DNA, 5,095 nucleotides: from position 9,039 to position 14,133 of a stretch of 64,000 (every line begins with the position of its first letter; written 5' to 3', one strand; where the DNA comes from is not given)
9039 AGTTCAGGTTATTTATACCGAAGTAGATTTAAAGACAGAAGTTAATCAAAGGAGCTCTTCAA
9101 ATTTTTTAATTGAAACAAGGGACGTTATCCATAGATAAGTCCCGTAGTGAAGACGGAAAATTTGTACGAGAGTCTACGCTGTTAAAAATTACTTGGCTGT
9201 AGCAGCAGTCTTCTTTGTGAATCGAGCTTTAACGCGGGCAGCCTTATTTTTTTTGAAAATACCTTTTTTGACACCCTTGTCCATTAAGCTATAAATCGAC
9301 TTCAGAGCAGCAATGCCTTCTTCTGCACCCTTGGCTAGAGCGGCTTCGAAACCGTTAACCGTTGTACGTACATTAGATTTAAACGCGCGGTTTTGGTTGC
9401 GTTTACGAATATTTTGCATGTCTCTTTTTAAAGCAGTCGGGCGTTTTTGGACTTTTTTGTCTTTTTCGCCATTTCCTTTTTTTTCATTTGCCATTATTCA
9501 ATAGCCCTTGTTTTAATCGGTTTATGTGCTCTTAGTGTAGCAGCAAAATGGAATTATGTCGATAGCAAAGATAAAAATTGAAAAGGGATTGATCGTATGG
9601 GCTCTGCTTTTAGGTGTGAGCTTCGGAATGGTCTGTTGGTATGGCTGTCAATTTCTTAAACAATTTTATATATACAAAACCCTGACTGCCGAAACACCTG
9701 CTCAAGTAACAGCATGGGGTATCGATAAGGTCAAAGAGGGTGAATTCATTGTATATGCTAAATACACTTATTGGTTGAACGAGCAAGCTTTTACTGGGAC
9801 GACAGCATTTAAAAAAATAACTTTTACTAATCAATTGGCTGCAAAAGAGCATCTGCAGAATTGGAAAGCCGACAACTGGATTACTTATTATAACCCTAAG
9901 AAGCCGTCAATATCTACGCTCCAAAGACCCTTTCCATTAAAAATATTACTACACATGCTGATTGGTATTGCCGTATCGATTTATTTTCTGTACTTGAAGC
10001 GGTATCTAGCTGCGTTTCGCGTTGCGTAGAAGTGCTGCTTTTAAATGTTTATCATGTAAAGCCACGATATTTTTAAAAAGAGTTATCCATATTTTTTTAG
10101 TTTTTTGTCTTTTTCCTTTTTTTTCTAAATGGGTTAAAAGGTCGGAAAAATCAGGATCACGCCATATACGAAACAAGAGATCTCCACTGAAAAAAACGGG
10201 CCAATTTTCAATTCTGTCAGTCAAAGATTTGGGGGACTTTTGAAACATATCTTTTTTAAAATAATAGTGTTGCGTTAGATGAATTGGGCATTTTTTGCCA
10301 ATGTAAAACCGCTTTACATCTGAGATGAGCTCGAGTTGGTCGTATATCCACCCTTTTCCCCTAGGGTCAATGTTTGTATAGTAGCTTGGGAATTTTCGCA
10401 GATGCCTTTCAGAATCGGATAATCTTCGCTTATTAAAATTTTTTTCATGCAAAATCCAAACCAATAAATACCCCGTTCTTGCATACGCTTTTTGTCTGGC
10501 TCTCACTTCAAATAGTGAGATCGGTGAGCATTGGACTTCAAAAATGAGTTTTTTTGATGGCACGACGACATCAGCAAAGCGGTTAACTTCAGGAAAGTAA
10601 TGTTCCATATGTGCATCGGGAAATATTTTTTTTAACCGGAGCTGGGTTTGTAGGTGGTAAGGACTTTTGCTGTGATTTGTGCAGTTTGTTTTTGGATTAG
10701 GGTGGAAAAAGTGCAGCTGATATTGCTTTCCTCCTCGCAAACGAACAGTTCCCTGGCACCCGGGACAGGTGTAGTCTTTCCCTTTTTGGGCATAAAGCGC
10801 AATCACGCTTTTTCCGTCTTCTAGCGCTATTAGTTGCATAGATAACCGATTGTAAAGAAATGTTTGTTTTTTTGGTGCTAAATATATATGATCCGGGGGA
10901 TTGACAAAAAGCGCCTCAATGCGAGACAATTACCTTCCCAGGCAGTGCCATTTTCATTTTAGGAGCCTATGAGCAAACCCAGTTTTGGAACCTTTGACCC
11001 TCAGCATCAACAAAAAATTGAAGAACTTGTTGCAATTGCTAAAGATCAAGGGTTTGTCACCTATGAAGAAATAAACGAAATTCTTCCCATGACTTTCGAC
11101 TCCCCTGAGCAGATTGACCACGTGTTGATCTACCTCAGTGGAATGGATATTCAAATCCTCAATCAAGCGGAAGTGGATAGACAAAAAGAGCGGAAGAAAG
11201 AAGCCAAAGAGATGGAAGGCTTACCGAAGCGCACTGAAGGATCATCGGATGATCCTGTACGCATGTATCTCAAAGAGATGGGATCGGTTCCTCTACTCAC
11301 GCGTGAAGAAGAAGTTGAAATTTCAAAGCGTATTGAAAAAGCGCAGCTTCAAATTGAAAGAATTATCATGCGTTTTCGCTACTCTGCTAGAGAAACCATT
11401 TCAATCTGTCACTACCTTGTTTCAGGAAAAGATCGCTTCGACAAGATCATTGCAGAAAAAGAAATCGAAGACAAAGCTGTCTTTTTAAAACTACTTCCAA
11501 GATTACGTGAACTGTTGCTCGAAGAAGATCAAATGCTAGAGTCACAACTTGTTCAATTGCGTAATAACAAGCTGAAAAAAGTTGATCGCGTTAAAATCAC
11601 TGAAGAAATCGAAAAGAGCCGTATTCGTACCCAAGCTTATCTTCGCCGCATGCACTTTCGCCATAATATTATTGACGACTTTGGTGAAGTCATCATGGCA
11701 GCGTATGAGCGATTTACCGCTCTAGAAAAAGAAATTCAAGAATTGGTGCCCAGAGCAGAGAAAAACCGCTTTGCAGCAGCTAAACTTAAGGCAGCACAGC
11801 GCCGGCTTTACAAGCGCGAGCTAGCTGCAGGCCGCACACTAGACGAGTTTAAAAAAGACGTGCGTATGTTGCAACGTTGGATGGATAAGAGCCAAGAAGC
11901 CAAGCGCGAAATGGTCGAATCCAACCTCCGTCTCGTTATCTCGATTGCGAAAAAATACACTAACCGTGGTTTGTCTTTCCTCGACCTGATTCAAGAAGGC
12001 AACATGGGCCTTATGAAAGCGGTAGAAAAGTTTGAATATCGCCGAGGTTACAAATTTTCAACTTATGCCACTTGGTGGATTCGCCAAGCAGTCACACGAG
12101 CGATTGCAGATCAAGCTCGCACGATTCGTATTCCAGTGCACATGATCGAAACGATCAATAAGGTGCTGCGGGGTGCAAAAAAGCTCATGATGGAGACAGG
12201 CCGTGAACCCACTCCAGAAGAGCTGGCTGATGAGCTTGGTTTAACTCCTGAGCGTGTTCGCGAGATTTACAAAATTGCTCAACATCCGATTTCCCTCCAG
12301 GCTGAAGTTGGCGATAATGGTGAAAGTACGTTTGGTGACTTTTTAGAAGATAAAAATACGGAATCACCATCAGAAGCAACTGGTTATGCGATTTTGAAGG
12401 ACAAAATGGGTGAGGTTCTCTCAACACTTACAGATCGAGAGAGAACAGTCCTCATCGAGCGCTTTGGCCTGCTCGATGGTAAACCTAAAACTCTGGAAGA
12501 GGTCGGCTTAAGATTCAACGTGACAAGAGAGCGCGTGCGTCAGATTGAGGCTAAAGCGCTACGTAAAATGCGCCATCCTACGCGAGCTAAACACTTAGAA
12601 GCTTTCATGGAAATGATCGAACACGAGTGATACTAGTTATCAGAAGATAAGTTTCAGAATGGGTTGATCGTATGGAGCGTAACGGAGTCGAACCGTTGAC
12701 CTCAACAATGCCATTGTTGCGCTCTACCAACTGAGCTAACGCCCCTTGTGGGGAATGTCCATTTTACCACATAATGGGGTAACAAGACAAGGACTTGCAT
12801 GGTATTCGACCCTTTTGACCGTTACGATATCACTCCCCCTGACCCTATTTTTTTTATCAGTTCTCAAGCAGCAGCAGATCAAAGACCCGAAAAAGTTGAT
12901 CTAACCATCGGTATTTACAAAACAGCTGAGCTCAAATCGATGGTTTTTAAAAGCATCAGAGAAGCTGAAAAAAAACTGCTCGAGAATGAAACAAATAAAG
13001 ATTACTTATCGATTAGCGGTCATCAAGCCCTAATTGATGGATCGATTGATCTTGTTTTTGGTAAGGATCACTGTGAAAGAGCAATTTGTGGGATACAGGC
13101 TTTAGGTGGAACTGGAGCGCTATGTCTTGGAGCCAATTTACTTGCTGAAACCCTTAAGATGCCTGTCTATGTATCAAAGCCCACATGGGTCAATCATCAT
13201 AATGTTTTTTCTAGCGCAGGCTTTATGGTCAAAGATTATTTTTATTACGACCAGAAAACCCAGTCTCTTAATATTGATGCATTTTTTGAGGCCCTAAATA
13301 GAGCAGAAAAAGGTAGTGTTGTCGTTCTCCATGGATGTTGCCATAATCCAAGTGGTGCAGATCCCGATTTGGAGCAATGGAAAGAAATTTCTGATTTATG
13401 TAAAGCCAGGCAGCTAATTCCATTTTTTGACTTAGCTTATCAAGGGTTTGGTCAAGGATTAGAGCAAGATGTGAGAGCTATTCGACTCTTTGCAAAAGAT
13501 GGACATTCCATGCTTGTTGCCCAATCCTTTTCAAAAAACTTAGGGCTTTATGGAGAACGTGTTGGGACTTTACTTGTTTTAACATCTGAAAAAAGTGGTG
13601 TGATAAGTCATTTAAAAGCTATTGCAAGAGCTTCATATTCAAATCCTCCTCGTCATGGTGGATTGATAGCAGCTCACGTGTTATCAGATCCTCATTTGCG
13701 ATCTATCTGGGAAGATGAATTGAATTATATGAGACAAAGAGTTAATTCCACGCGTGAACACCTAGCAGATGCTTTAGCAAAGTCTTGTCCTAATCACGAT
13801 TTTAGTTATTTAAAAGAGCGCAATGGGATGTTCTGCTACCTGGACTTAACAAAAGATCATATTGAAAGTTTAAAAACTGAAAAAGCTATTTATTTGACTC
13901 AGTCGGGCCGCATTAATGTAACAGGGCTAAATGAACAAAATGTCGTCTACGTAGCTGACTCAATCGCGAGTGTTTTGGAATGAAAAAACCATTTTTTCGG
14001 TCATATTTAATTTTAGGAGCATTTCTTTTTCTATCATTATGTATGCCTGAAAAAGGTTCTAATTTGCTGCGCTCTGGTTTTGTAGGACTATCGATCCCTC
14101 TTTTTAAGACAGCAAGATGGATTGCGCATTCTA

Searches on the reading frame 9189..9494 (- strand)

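Call 40: search_protein_families(library=pfam, proteins=[window:9189-9494:-], max_evalue=0.00001)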
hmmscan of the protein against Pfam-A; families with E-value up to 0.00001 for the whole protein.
window:9189-9494:- (101 aa): 1 family
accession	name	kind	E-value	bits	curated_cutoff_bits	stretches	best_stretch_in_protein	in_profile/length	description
PF01649.23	Ribosomal_S20p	-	2.9e-18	66.7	29.5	1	20-95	5-81/83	Ribosomal protein S20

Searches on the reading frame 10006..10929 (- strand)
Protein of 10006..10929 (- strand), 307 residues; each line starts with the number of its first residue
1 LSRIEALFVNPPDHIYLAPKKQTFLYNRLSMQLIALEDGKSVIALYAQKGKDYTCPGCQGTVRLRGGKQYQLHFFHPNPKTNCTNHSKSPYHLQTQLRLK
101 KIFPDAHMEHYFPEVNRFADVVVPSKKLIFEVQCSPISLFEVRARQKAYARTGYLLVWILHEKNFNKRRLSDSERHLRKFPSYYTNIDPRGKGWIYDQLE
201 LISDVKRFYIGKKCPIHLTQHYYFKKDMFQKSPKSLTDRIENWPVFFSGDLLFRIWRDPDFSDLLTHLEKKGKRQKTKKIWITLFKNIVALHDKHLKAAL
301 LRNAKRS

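Call 11: search_protein_families(library=ncbifam, proteins=[window:10006-10929:-])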
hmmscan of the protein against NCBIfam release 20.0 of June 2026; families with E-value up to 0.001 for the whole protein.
window:10006-10929:- (307 aa): 0 families

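Call 23: find_homologous_proteins(query=window:10006-10929:-)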
Query window:10006-10929:- (307 aa): 137 proteins with E <= 0.001 among 659 candidates; the best 120 are listed.
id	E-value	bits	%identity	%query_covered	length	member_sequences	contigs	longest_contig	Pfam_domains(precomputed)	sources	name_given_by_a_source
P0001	3.4e-190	649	100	90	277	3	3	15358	PF19500.6,PF06054.19,PF25164.2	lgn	-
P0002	1.5e-114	400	69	81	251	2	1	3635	PF06054.19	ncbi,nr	ncbi:MAG: hypothetical protein KDK44_04130, partial [Chlamydiia bacterium]|nr:hypothetical protein [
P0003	4.2e-108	379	60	90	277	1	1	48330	PF19500.6,PF06054.19,PF25164.2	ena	-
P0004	1.3e-107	378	64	84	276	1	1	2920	PF06054.19,PF25164.2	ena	-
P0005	7.6e-103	362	61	83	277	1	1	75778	PF19500.6,PF25169.2,PF06054.19,PF25164.2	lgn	-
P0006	5.7e-84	300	55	80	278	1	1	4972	PF25169.2,PF06054.19,PF25164.2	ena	-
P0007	1.1e-76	276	54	82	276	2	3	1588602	PF19500.6,PF06054.19,PF25164.2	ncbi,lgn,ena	-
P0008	4.9e-76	274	52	79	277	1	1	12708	PF06054.19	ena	-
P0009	1.2e-75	272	50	90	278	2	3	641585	PF06054.19,PF25164.2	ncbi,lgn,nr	ncbi:MAG: hypothetical protein H7A40_04455 [Chlamydiales bacterium]|nr:hypothetical protein [Chlamyd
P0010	2.5e-75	271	52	79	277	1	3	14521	PF06054.19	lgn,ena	-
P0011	2.3e-72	262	54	78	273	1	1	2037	PF06054.19,PF25164.2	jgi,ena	-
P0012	4.6e-54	202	45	76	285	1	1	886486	PF25169.2,PF06054.19,PF25164.2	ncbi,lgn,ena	-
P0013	3.9e-53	199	44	85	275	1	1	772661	PF06054.19,PF25164.2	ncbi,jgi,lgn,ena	jgi:competence protein CoiA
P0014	1.3e-51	193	45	72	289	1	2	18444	PF06054.19,PF25164.2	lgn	-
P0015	1.5e-50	190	40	82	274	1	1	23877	PF25169.2,PF06054.19,PF25164.2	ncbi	-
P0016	2.4e-47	180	49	62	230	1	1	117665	PF06054.19,PF25164.2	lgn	-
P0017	2.3e-46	176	42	83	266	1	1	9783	PF06054.19,PF25164.2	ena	-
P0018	4.7e-46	175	40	80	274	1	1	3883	PF25169.2,PF06054.19,PF25164.2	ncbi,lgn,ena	-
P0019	5.3e-45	172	39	84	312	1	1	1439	PF25169.2,PF06054.19,PF25164.2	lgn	-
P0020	6.9e-45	171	41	72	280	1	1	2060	PF25169.2,PF06054.19,PF25164.2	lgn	-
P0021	1.2e-41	161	44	64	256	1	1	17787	PF25169.2,PF06054.19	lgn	-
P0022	7.6e-39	152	38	67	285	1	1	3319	PF06054.19,PF25164.2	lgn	-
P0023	4.7e-38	149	37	71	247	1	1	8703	PF25169.2,PF06054.19,PF25164.2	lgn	-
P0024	5.1e-33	132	37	73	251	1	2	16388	PF06054.19,PF25164.2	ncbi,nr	ncbi:MAG: hypothetical protein JSR37_09380 [Verrucomicrobia bacterium]|nr:hypothetical protein [Verr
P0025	1.1e-31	128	39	59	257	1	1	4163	PF25169.2,PF06054.19,PF25164.2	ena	-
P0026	5.0e-31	126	37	72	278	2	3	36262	PF25169.2,PF06054.19,PF25164.2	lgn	-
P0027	7.0e-13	66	34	48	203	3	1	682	PF06054.19,PF25164.2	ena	-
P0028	7.7e-13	66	35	47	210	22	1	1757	PF25165.1,PF06054.19,PF25164.2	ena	-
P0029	9.9e-13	66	34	48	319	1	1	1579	PF06054.19,PF25164.2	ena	-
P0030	1.5e-12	65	33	48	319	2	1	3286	PF06054.19,PF25164.2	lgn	-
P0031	2.1e-12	65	34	48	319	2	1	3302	PF06054.19,PF25164.2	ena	-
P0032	2.2e-12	65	34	48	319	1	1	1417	PF06054.19,PF25164.2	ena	-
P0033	2.2e-12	65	34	48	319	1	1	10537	PF06054.19,PF25164.2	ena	-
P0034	2.3e-12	65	34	48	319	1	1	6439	PF06054.19,PF25164.2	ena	-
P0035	2.5e-12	64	33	48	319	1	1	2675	PF06054.19,PF25164.2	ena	-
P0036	2.6e-12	64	34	48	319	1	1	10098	PF06054.19,PF25164.2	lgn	-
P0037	2.7e-12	64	34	48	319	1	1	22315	PF06054.19,PF25164.2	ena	-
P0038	2.7e-12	64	34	48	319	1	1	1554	PF06054.19,PF25164.2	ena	-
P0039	2.8e-12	64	35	47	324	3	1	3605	PF06054.19,PF25164.2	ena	-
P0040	3.0e-12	64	34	48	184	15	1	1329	PF06054.19,PF25164.2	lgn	-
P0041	3.2e-12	64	34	48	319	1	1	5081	PF06054.19,PF25164.2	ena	-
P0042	3.2e-12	64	34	48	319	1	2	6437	PF06054.19,PF25164.2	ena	-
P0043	3.3e-12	64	34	48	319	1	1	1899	PF06054.19,PF25164.2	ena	-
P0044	4.3e-12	64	34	47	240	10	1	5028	PF06054.19,PF25164.2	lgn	-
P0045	5.6e-12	63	35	47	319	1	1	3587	PF06054.19,PF25164.2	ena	-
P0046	7.0e-12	63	33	48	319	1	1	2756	PF06054.19,PF25164.2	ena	-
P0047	7.4e-12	63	34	47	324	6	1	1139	PF06054.19,PF25164.2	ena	-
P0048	7.6e-12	63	33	48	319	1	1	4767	PF06054.19,PF25164.2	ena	-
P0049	1.1e-11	62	33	48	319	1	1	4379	PF06054.19,PF25164.2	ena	-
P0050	1.4e-11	62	33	48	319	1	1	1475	PF06054.19,PF25164.2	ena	-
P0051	1.4e-11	62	34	48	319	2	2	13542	PF06054.19,PF25164.2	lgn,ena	-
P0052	1.5e-11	62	34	48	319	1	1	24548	PF06054.19,PF25164.2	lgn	-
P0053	1.5e-11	62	34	48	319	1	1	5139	PF06054.19,PF25164.2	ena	-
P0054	1.6e-11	62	33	48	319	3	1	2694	PF06054.19,PF25164.2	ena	-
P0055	1.6e-11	62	34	48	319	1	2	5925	PF06054.19,PF25164.2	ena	-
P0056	1.7e-11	62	33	48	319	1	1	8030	PF06054.19,PF25164.2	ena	-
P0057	1.8e-11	62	33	48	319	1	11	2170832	PF06054.19,PF25164.2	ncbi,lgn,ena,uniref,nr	ncbi:competence protein CoiA [Streptococcus salivarius]|uniref:competence protein CoiA n=1 Tax=Strep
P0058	1.8e-11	62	33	48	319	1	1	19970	PF06054.19,PF25164.2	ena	-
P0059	1.8e-11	62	33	48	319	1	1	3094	PF06054.19,PF25164.2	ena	-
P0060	1.9e-11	62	33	48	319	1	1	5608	PF06054.19,PF25164.2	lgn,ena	-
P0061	2.0e-11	62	33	48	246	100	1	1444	PF06054.19,PF25164.2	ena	-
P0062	2.1e-11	61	34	48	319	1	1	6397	PF06054.19,PF25164.2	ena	-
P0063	2.1e-11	61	33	48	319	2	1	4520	PF06054.19,PF25164.2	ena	-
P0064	2.2e-11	61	34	45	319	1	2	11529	PF06054.19,PF25164.2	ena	-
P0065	2.2e-11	61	33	48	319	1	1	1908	PF06054.19,PF25164.2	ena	-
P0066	2.3e-11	61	32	48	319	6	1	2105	PF06054.19,PF25164.2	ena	-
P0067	2.9e-11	61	32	48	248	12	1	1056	PF06054.19,PF25164.2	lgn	-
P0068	3.5e-11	61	33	48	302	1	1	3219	PF06054.19,PF25164.2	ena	-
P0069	3.5e-11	61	33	48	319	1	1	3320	PF06054.19,PF25164.2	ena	-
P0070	3.5e-11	61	33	48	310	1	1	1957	PF06054.19,PF25164.2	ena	-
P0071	3.6e-11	61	33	48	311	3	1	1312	PF06054.19,PF25164.2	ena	-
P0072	3.7e-11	61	33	48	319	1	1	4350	PF06054.19,PF25164.2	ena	-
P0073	4.2e-11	60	34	47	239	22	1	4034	PF06054.19,PF25164.2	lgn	-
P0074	4.3e-11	60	32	48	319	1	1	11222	PF06054.19,PF25164.2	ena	-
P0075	4.7e-11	60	32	48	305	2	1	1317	PF06054.19,PF25164.2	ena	-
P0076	4.7e-11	60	32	48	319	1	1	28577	PF06054.19,PF25164.2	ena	-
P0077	4.7e-11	60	33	48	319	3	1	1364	PF06054.19,PF25164.2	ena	-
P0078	4.9e-11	60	32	48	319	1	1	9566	PF06054.19,PF25164.2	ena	-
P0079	4.9e-11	60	32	48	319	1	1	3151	PF06054.19,PF25164.2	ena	-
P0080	4.9e-11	60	32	48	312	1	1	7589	PF06054.19,PF25164.2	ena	-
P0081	4.9e-11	60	32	48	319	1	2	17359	PF06054.19,PF25164.2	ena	-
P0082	4.9e-11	60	32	48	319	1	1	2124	PF06054.19,PF25164.2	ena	-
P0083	5.0e-11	60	32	48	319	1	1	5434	PF06054.19,PF25164.2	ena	-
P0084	5.0e-11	60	32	48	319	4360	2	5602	PF06054.19,PF25164.2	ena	-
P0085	5.1e-11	60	32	48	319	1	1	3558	PF06054.19,PF25164.2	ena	-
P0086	5.1e-11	60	32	48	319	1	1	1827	PF06054.19,PF25164.2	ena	-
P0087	5.1e-11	60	32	48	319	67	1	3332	PF06054.19,PF25164.2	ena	-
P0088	5.2e-11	60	32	48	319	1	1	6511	PF06054.19,PF25164.2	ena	-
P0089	5.2e-11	60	32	48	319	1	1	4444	PF06054.19,PF25164.2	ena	-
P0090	5.2e-11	60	32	48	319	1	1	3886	PF06054.19,PF25164.2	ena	-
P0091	5.3e-11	60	32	48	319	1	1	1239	PF06054.19,PF25164.2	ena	-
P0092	5.3e-11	60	34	48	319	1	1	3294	PF06054.19,PF25164.2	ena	-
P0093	5.4e-11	60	32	48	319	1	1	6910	PF06054.19,PF25164.2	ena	-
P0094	5.4e-11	60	32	48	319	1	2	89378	PF06054.19,PF25164.2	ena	-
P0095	5.4e-11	60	32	48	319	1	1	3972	PF06054.19,PF25164.2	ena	-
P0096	6.1e-11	60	32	48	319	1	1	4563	PF06054.19,PF25164.2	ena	-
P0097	6.5e-11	60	33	48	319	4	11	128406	PF06054.19,PF25164.2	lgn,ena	-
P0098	6.7e-11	60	32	48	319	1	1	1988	PF06054.19,PF25164.2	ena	-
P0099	6.9e-11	60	32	48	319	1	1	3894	PF06054.19,PF25164.2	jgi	jgi:competence protein CoiA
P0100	6.9e-11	60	32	48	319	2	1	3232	PF06054.19,PF25164.2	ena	-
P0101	6.9e-11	60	33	48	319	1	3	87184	PF06054.19,PF25164.2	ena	-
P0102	7.6e-11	60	34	47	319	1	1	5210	PF06054.19,PF25164.2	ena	-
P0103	7.8e-11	60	34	47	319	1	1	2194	PF06054.19,PF25164.2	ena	-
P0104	7.8e-11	60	34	47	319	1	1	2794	PF06054.19,PF25164.2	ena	-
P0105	8.0e-11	60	34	47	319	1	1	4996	PF06054.19,PF25164.2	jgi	-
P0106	8.1e-11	60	34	47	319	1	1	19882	PF06054.19,PF25164.2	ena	-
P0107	8.1e-11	60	32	48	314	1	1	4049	PF06054.19,PF25164.2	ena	-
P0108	8.1e-11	60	34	47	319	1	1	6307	PF06054.19,PF25164.2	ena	-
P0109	8.6e-11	59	34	47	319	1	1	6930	PF06054.19,PF25164.2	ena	-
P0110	8.9e-11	59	33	48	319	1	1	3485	PF06054.19,PF25164.2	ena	-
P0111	9.0e-11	59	32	48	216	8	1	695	PF06054.19,PF25164.2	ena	-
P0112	9.1e-11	59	33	48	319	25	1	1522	PF06054.19,PF25164.2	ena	-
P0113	1.0e-10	59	32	48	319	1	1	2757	PF06054.19,PF25164.2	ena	-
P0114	1.1e-10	59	32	48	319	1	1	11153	PF06054.19,PF25164.2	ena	-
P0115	1.2e-10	59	32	48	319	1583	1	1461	PF06054.19,PF25164.2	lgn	-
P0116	1.2e-10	59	32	48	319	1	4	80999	PF06054.19,PF25164.2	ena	-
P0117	1.2e-10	59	32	48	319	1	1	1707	PF06054.19,PF25164.2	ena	-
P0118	1.3e-10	59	32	48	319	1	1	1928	PF06054.19,PF25164.2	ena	-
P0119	1.3e-10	59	31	51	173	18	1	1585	PF06054.19,PF25164.2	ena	-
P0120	1.3e-10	59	32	48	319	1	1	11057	PF06054.19,PF25164.2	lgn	-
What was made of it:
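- Checked: ORF 10006-10839(-) has the CoiA nuclease domain, PF06054 (call 23).
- coiA (call 23).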

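Call 26: find_related_loci(query=A3, collection=metagenome_contigs, flank=4000)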
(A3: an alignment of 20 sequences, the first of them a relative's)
Query A3 (277 aa) in metagenome_contigs; peptide patterns used: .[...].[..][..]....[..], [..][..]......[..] (x = any residue, [..] = any of these).
121 stretches matched a pattern; 102 encode a relative of the query (tblastn E <= 1e-3); the best 80 are kept; 80 distinct loci.
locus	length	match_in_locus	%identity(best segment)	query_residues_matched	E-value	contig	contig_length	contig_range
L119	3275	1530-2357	68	1-276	4e-134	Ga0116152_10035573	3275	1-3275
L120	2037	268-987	54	1-239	2e-79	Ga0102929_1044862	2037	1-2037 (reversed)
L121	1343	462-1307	41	1-276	6e-66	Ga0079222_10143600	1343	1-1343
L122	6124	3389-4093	46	1-230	7e-62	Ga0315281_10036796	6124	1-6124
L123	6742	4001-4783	42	1-259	3e-58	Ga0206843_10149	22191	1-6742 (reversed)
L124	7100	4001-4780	41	1-255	4e-58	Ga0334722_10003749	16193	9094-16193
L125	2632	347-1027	45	1-222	2e-58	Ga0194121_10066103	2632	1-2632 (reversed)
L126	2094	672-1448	42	1-261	9e-58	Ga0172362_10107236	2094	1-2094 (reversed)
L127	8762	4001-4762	41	1-243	1e-56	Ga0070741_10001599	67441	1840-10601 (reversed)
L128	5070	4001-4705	42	1-230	2e-56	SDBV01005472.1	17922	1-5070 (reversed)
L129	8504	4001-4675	46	1-222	5e-56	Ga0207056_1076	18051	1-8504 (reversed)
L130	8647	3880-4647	43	1-248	4e-55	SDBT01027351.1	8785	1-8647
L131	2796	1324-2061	44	1-245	2e-55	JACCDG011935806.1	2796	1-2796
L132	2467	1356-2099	40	1-244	1e-55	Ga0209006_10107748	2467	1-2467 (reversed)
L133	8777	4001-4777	39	1-261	3e-55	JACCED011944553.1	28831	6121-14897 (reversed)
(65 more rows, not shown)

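Call 93: predict_structure(alignment_id=A3)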
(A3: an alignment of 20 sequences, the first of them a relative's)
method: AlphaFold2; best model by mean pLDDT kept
length: 277 residues; sequences in the alignment: 20
mean_pLDDT: 91.1   pTM: 0.82
mean pLDDT of the five models: 91.1, 91.0, 90.7, 90.1, 89.4
residues with pLDDT >= 90: 198; 70-90: 74; 50-70: 5; < 50: 0
segments of 3 or more residues with pLDDT < 50: none
pLDDT, mean of each block of 10 residues (from residue 1): 89 90 90 83 82 77 95 93 89 97 95 95 97 95 95 96 96 93 95 80 90 94 92 93 90 92 93 79
secondary structure, 60 per line:
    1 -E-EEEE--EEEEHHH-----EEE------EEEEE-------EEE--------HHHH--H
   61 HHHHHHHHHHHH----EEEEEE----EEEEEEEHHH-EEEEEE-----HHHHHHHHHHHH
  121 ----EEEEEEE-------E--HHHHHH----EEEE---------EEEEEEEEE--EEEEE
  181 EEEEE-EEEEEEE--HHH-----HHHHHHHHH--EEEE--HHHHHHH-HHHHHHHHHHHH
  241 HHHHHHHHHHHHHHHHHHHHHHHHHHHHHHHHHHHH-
elements in order: E4-7 E10-13 E22-24 E31-35 E43-45 H54-57 H60-72 E77-82 E87-93 E98-103 H109-120 E125-131 H142-147 E152-155 E165-173 E176-185 E187-193 H204-212 E215-218 H221-227 H229-276
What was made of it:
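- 10301..10319 (-): Full site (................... on the - strand) inside the coiA-like gene 10006-10839(-), read as DVKRFYI. In the AlphaFold model it is the turn and second strand of a beta-hairpin, residues 174-180 (call 93).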

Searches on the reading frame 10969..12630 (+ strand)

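Call 40: search_protein_families(library=pfam, proteins=[window:10969-12630:+], max_evalue=0.00001)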
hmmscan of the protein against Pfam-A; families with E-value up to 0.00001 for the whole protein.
window:10969-12630:+ (553 aa): 5 families
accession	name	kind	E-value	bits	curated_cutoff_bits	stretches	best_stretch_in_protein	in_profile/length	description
PF04539.22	Sigma70_r3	-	1.7e-26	92.5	25.3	1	394-470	1-77/78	Sigma-70 region 3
PF04542.20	Sigma70_r2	-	7.4e-24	83.8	24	1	315-385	1-71/71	Sigma-70 region 2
PF04545.22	Sigma70_r4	-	3.8e-22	78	24.1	1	483-536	1-50/50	Sigma-70, region 4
PF03979.19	Sigma70_r1_1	-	1.1e-17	64.2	22.5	1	12-80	2-69/81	Sigma-70 factor, region 1.1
PF00140.25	Sigma70_r1_2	-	1.7e-15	57.1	22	1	95-124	1-30/34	Sigma-70 factor, region 1.2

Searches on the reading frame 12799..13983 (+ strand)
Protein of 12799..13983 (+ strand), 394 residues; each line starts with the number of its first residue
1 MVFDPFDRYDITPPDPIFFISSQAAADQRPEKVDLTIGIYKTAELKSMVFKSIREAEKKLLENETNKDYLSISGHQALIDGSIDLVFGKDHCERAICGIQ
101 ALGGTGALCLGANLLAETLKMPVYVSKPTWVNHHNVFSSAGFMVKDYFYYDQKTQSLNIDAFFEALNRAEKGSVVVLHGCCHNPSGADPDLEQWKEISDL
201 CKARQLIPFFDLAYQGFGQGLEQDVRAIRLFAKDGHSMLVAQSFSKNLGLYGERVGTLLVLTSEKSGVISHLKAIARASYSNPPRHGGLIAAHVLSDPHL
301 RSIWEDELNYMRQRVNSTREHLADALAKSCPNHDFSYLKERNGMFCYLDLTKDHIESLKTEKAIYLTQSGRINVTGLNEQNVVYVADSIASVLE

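Call 40: search_protein_families(library=pfam, proteins=[window:12799-13983:+], max_evalue=0.00001)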
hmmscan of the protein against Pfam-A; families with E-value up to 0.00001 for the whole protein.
window:12799-13983:+ (394 aa): 1 family
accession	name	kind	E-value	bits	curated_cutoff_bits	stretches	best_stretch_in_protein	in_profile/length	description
PF00155.27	Aminotran_1_2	-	1.8e-74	251.6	19.7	1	31-389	2-361/361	Aminotransferase class I and II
